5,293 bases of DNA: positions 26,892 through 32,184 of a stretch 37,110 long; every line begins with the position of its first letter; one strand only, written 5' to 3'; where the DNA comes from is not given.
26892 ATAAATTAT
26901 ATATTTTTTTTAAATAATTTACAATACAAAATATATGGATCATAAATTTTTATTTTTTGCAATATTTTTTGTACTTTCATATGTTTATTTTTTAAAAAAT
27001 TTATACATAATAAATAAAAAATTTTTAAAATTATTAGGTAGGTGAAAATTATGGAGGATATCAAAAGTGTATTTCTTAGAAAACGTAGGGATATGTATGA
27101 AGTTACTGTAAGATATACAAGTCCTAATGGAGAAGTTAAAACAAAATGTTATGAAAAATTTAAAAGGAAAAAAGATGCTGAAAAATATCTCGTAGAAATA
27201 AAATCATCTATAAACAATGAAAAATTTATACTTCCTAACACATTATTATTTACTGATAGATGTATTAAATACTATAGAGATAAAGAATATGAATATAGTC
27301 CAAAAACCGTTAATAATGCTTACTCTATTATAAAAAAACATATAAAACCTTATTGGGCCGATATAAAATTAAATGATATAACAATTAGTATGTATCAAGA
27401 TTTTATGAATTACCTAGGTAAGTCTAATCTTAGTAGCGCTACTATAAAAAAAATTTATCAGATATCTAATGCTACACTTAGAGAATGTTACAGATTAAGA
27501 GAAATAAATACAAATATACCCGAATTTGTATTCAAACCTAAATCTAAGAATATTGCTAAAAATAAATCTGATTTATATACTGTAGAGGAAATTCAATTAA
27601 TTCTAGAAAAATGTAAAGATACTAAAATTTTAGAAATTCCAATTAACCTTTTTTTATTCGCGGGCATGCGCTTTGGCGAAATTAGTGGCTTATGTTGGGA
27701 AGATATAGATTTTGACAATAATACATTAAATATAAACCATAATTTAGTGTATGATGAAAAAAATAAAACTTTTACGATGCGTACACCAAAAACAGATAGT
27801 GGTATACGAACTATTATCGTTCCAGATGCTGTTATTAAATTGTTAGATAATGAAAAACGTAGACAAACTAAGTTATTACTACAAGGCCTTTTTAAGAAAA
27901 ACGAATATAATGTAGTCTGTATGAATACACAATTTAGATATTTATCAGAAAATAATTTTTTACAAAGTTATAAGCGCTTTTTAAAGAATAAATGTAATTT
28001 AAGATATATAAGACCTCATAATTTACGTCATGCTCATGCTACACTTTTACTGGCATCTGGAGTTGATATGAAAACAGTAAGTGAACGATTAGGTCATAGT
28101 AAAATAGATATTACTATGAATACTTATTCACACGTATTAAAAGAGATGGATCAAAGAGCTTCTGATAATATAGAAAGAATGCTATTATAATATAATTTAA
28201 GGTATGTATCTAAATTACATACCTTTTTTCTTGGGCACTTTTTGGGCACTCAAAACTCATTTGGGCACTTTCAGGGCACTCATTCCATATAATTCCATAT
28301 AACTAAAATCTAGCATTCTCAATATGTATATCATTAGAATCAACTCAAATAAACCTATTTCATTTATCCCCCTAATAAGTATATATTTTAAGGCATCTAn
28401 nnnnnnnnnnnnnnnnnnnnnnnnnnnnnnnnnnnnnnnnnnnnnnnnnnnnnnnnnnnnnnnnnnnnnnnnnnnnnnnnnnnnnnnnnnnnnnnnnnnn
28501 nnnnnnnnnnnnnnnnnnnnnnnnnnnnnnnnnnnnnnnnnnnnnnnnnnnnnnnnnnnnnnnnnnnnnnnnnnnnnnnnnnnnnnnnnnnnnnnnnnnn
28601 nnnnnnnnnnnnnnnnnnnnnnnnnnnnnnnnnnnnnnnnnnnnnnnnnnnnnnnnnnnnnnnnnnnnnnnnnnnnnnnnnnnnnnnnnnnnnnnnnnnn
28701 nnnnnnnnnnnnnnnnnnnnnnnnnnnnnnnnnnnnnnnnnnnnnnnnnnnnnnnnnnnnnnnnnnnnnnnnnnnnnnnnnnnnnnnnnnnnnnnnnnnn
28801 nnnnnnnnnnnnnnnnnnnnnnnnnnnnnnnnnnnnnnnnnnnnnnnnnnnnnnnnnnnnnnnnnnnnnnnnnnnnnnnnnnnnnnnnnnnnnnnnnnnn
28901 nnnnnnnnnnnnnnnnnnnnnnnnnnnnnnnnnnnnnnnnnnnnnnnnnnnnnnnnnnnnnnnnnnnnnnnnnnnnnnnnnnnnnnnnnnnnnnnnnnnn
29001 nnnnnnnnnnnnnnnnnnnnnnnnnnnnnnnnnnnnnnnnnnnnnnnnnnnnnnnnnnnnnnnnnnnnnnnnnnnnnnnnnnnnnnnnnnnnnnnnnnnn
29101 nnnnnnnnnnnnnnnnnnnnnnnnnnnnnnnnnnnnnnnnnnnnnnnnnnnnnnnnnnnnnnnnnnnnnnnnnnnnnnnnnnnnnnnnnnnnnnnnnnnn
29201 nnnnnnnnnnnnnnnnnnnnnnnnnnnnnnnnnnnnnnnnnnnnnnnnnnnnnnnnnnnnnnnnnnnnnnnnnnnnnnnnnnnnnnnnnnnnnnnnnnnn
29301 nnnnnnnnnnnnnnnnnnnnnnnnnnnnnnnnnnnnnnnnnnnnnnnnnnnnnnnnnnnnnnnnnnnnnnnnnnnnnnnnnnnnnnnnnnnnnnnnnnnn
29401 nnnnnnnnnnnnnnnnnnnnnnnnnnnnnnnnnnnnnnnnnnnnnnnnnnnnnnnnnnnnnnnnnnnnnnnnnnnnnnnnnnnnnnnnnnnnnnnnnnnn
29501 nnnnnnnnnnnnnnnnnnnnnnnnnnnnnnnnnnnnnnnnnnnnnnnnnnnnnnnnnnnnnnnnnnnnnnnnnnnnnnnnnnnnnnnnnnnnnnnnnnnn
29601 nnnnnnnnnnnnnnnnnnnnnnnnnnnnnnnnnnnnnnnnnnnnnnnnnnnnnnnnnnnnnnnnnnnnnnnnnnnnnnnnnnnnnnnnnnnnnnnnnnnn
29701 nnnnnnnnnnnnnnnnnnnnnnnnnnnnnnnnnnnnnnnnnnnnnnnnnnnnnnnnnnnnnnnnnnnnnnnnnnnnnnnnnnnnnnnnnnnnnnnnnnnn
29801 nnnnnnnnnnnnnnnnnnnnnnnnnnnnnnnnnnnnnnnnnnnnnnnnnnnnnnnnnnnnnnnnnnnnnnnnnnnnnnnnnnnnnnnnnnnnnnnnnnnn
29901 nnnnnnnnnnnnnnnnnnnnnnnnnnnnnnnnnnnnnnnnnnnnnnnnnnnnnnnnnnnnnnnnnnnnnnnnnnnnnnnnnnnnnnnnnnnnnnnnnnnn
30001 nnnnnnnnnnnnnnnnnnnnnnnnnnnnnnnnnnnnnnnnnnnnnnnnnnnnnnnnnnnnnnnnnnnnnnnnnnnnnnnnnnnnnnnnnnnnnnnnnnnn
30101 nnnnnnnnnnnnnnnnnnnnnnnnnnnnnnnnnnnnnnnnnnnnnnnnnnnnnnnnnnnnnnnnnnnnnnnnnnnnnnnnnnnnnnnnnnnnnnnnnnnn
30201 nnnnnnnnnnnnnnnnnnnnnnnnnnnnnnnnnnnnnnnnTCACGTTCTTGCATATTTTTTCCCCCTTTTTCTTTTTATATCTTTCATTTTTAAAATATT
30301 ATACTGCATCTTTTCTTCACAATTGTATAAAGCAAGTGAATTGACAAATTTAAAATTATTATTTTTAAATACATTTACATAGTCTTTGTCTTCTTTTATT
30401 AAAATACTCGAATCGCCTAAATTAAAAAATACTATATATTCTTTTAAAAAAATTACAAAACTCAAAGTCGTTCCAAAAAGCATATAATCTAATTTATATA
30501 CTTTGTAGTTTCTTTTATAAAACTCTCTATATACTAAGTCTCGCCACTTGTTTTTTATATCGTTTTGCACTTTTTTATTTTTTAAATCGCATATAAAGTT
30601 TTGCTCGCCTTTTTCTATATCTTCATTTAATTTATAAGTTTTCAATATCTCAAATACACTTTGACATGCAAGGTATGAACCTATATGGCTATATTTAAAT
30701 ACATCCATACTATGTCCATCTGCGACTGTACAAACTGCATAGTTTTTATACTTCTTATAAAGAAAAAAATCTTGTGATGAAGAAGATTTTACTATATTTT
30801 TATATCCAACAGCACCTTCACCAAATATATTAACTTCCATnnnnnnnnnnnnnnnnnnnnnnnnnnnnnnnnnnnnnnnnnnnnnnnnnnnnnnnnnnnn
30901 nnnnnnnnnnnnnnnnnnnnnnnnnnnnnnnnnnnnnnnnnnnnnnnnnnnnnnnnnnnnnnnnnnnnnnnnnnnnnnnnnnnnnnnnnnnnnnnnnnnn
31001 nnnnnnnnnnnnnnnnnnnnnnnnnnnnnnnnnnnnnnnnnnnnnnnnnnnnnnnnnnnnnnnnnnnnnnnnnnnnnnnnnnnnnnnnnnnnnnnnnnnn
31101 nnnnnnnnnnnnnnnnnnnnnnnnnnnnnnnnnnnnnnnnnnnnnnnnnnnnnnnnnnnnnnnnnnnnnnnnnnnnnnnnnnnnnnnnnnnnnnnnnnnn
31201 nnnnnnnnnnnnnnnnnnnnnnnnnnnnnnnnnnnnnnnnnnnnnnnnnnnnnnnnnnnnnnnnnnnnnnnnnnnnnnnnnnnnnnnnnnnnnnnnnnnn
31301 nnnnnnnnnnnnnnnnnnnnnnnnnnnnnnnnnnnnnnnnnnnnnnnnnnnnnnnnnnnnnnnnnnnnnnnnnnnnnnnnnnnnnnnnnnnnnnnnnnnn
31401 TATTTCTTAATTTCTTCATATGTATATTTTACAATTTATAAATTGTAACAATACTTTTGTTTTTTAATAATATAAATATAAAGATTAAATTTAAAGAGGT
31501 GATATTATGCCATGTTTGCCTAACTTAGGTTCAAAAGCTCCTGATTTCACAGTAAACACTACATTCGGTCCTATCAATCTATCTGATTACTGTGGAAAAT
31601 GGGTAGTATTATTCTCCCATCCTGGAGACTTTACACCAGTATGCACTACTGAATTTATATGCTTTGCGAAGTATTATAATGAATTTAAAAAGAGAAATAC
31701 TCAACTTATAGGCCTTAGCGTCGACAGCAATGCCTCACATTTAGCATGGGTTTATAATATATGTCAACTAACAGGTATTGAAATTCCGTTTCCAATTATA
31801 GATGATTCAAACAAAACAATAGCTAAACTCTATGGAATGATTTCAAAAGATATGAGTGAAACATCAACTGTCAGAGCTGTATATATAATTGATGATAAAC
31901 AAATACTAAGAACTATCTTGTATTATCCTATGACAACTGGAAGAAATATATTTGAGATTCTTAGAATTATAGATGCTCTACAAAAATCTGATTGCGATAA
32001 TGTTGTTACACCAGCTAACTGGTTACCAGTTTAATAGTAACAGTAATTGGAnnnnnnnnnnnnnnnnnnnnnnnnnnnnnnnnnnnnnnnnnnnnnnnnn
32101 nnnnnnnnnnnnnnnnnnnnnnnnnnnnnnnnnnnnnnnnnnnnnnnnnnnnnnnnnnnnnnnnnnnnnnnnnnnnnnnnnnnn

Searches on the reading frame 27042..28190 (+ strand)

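Call 14: search_protein_families(library=pfam, proteins=[window:27042-28190:+], max_evalue=0.001)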
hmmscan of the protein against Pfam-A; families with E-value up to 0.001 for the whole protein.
window:27042-28190:+ (382 aa): 4 families
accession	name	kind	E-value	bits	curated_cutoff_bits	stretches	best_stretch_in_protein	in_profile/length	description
PF00589.27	Phage_integrase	-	1.4e-22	80.7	27.1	1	181-368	5-171/172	Phage integrase family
PF14659.12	Phage_int_SAM_3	-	2.5e-09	37.6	22.6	1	70-125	2-57/58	Phage integrase, N-terminal SAM-like domain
PF13102.12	Phage_int_SAM_5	-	1.9e-08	35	22.3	1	74-159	6-92/98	Phage integrase SAM-like domain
PF14657.12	Arm-DNA-bind_4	-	1.9e-06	27.8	22.3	1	19-61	2-46/47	Arm DNA-binding domain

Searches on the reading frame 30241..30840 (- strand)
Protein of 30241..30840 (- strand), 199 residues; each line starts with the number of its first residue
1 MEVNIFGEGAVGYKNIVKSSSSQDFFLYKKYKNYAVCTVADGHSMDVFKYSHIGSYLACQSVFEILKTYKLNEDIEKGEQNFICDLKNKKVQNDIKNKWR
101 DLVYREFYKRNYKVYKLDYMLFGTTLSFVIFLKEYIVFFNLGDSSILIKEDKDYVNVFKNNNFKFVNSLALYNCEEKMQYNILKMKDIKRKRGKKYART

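Call 14: search_protein_families(library=pfam, proteins=[window:30241-30840:-], max_evalue=0.001)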
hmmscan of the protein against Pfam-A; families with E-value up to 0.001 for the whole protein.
window:30241-30840:- (199 aa): 1 family
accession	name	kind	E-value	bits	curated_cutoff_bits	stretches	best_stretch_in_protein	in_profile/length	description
PF13672.11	PP2C_2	-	4.9e-32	111.6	24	1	11-189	1-165/209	Protein phosphatase 2C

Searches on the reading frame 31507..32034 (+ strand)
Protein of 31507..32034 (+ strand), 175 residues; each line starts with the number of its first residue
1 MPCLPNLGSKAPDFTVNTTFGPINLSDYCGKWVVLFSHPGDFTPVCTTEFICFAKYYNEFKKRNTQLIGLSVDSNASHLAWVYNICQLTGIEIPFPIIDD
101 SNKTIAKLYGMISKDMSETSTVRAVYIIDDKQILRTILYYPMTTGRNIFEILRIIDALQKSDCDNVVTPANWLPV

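Call 14: search_protein_families(library=pfam, proteins=[window:31507-32034:+], max_evalue=0.001)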
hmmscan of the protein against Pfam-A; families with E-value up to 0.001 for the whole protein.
window:31507-32034:+ (175 aa): 2 families
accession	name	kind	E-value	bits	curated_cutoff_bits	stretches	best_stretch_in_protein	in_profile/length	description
PF00578.27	AhpC-TSA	-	3.6e-35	121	26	1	8-136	2-123/124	AhpC/TSA family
PF08534.16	Redoxin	-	3e-20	73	26.6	1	8-139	3-133/148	Redoxin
